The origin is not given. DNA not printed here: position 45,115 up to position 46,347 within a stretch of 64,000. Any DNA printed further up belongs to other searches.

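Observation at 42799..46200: dif-like 28-mer 2.4 kb upstream of a full XerC-like recombinase gene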

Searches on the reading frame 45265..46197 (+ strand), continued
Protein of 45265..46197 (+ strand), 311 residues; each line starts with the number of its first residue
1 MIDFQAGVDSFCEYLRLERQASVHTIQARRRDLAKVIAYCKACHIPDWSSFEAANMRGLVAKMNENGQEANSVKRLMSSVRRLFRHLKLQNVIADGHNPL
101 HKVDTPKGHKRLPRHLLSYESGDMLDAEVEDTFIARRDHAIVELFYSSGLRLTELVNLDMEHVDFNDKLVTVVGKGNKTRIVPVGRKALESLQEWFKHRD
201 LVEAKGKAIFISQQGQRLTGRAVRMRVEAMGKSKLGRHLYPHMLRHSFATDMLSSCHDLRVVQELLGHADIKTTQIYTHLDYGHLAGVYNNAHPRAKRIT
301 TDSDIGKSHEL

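Call 72: find_encoding_contigs(protein=P0016, flank=10000, max_places=3)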
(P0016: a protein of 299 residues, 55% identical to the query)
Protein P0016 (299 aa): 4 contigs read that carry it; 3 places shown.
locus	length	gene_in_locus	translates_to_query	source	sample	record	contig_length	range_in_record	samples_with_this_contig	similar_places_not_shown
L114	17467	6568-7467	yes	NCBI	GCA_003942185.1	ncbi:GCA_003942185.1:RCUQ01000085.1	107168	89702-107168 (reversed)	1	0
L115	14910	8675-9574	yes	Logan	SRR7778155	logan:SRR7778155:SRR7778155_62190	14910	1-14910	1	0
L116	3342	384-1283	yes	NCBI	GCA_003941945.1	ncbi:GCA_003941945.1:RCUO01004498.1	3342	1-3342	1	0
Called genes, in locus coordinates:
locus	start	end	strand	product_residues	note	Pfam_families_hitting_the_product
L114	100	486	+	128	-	-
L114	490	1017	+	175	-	-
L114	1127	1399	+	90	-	-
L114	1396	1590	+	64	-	-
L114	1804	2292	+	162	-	-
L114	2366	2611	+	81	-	-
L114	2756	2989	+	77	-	-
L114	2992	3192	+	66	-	-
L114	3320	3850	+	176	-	-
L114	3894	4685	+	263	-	-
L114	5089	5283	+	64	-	-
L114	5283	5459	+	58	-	-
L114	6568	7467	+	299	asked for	PF02899:Phage_int_SAM_1, PF00589:Phage_integrase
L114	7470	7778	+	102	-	-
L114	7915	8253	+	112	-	PF26109:WHD_BrxR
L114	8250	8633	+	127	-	-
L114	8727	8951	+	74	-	-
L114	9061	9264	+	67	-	-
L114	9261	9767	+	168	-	-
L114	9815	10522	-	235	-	-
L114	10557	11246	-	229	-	-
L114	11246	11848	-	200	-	PF03692:CxxCxxCC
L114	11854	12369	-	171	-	PF03869:Arc (faint)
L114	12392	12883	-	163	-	-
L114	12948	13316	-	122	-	-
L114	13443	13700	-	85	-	-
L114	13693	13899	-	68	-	-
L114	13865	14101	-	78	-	-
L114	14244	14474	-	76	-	-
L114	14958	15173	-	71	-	-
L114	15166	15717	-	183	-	-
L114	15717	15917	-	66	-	-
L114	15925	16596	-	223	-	PF00149:Metallophos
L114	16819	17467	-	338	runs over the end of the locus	PF00268:Ribonuc_red_sm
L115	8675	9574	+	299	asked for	PF02899:Phage_int_SAM_1, PF00589:Phage_integrase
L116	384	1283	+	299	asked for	PF02899:Phage_int_SAM_1, PF00589:Phage_integrase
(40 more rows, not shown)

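Call 93: search_solved_structures(query=window:45265-46197:+, max_evalue=1e-10)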
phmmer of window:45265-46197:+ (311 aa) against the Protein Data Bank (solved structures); distinct sequences matched with E-value up to 1e-10: 8.
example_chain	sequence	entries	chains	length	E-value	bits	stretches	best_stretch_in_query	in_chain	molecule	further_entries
1a0p_A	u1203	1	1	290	5.3e-46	160.5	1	6-281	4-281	SITE-SPECIFIC RECOMBINASE XERD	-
9i5v_14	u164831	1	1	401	3.9e-39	138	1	8-304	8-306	Ribosome-associated translation inhibitor RaiA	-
5dcf_A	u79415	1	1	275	4.6e-33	118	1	124-296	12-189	Tyrosine recombinase XerD,DNA translocase FtsK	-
4a8e_A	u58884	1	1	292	9.2e-31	110.5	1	21-290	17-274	PROBABLE TYROSINE RECOMBINASE XERC-LIKE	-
5hxy_A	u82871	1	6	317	2.8e-27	99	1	104-295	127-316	Tyrosine recombinase XerA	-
5jjv_A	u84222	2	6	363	1.4e-21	80.3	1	108-285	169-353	Tyrosine recombinase XerH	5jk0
2a3v_A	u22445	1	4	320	1e-16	64.4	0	221-283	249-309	site-specific recombinase IntI4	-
5vfz_A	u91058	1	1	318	1.2e-12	51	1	87-280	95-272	Gp33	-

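Call 94: search_protein_families(library=ncbifam, proteins=[L114:6568-7464:+, P0003, P0002], max_evalue=0.001)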
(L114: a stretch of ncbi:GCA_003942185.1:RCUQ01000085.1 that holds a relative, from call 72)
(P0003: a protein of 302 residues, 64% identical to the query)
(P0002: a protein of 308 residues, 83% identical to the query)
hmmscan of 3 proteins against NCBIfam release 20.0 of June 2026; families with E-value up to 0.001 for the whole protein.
L114:6568-7464:+ (299 aa): 12 families
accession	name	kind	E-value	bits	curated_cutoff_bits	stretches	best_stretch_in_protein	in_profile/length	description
TIGR02224.1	recomb_XerC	equivalog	7.5e-97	324.3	335.15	1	10-296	2-295/295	tyrosine recombinase XerC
NF001399.0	PRK00283.1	subfamily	2.4e-84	283.1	279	1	4-294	5-299/300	tyrosine recombinase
TIGR02225.1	recomb_XerD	equivalog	2.2e-80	270.1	329.6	1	10-293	2-289/290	site-specific tyrosine recombinase XerD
NF040815.2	recomb_XerA_Arch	equivalog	7.2e-57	192.9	220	1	10-287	2-263/263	site-specific tyrosine recombinase/integron integrase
NF002331.0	PRK01287.1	subfamily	2.9e-51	174.6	371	1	4-297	26-331/365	site-specific tyrosine recombinase XerC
TIGR02249.1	integrase_gron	subfamily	7.7e-36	124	265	2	217-283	242-305/315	integron integrase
NF003462.0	PRK05084.1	equivalog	9.1e-33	113.4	267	1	135-288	196-354/360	tyrosine recombinase XerS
NF011946.0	PRK15417.1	equivalog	1.2e-20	73.9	435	2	216-279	256-316/337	integron integrase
NF007371.0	PRK09871.1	subfamily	4.4e-20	72.1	222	1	132-289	24-185/198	tyrosine-type DNA invertase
NF007370.0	PRK09870.1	subfamily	1.8e-16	60.4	221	1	132-294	30-195/200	tyrosine-type DNA invertase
NF002685.0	PRK02436.1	equivalog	0.0001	22.3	178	0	17-70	10-63/245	site-specific tyrosine recombinase XerD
NF040693.1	recomb_GmtY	equivalog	0.00032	20.1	340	0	238-284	392-438/441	gamma-mobile-trio recombinase GmtY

P0003 (302 aa): 11 families
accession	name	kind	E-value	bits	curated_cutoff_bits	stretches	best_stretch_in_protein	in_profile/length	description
TIGR02224.1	recomb_XerC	equivalog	1.4e-101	339.7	335.15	1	9-296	1-295/295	tyrosine recombinase XerC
NF001399.0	PRK00283.1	subfamily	3.6e-85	285.8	279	1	6-294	7-299/300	tyrosine recombinase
TIGR02225.1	recomb_XerD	equivalog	1.6e-83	280.4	329.6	1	10-294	2-290/290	site-specific tyrosine recombinase XerD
NF040815.2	recomb_XerA_Arch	equivalog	2.1e-60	204.5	220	1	11-287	3-263/263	site-specific tyrosine recombinase/integron integrase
NF002331.0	PRK01287.1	subfamily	3.4e-49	167.8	371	1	9-298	31-332/365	site-specific tyrosine recombinase XerC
TIGR02249.1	integrase_gron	subfamily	4e-35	121.7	265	2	225-280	247-302/315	integron integrase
NF003462.0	PRK05084.1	equivalog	3.5e-34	118.1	267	1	134-287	195-353/360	tyrosine recombinase XerS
NF011946.0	PRK15417.1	equivalog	1.9e-20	73.3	435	2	225-282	262-319/337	integron integrase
NF007371.0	PRK09871.1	subfamily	2e-20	73.2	222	1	133-289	25-185/198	tyrosine-type DNA invertase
NF007370.0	PRK09870.1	subfamily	5e-17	62.2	221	1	112-295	11-196/200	tyrosine-type DNA invertase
NF041502.1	integrase_1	equivalog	8.8e-05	21.4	350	1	207-277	288-359/484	site-specific integrase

P0002 (308 aa): 10 families
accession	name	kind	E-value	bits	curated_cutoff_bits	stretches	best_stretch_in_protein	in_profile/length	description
TIGR02224.1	recomb_XerC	equivalog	5e-92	308.4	335.15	1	10-298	2-295/295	tyrosine recombinase XerC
NF001399.0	PRK00283.1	subfamily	4.9e-76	255.8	279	1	6-296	7-299/300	tyrosine recombinase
TIGR02225.1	recomb_XerD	equivalog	3.2e-74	249.9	329.6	1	10-296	2-290/290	site-specific tyrosine recombinase XerD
NF040815.2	recomb_XerA_Arch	equivalog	9.6e-57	192.5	220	1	10-287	2-261/263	site-specific tyrosine recombinase/integron integrase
NF002331.0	PRK01287.1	subfamily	2.6e-46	158.3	371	1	16-298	37-330/365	site-specific tyrosine recombinase XerC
TIGR02249.1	integrase_gron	subfamily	1.7e-32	113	265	2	203-280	226-300/315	integron integrase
NF003462.0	PRK05084.1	equivalog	1.1e-31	109.9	267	1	136-281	195-345/360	tyrosine recombinase XerS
NF011946.0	PRK15417.1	equivalog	1.5e-20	73.6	435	2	197-280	235-315/337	integron integrase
NF007371.0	PRK09871.1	subfamily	4.2e-18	65.6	222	1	116-287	7-181/198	tyrosine-type DNA invertase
NF007370.0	PRK09870.1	subfamily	1.3e-17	64.1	221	1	116-298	13-197/200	tyrosine-type DNA invertase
